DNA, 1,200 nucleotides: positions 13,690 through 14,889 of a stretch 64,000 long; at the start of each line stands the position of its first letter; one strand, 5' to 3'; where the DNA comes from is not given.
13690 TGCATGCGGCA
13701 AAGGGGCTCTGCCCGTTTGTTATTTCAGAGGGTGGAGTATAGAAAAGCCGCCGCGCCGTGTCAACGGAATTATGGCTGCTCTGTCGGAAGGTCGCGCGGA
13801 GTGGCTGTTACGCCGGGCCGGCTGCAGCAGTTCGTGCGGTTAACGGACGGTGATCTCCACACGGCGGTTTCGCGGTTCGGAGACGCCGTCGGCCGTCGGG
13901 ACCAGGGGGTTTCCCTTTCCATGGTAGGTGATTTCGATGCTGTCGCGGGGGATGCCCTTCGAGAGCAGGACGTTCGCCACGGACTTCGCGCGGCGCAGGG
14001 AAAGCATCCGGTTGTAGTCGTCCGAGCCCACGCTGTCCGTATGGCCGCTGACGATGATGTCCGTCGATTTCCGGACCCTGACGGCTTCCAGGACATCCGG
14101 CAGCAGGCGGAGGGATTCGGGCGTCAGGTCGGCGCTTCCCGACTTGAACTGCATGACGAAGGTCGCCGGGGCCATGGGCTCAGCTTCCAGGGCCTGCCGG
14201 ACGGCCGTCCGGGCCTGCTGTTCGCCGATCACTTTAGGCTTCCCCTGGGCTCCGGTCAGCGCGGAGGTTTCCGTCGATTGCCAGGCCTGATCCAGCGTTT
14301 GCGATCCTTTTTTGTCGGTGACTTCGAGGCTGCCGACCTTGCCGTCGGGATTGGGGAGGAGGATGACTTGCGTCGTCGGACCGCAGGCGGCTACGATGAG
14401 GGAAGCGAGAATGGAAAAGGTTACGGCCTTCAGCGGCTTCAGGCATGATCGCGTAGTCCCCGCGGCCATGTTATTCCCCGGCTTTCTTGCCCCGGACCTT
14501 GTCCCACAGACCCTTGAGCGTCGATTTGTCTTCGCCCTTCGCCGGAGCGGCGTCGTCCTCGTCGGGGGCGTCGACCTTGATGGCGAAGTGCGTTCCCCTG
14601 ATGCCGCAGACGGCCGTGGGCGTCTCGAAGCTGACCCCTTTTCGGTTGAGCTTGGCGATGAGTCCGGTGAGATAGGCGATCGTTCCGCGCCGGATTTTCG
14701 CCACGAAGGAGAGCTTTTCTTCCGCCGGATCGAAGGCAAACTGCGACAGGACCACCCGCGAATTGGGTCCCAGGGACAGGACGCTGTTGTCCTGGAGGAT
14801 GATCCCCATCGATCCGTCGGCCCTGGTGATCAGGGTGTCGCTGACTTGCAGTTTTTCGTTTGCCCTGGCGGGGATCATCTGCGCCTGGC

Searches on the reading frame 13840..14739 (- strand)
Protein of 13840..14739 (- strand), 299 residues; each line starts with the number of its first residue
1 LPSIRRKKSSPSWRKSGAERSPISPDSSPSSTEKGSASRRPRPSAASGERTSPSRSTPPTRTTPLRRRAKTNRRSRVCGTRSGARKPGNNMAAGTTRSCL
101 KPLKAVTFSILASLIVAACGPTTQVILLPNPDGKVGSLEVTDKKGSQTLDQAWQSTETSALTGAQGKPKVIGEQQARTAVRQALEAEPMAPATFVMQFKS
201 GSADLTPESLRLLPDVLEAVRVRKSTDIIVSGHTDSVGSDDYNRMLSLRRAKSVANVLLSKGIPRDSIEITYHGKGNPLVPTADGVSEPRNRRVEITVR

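Call 28: search_protein_families(library=pfam, proteins=[window:13840-14739:-], max_evalue=0.0001)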
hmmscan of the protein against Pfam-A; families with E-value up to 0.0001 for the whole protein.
window:13840-14739:- (299 aa): 1 family
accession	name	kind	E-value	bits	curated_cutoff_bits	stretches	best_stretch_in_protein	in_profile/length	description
PF00691.25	OmpA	-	6.8e-20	71.7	27.2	1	198-292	2-98/98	OmpA family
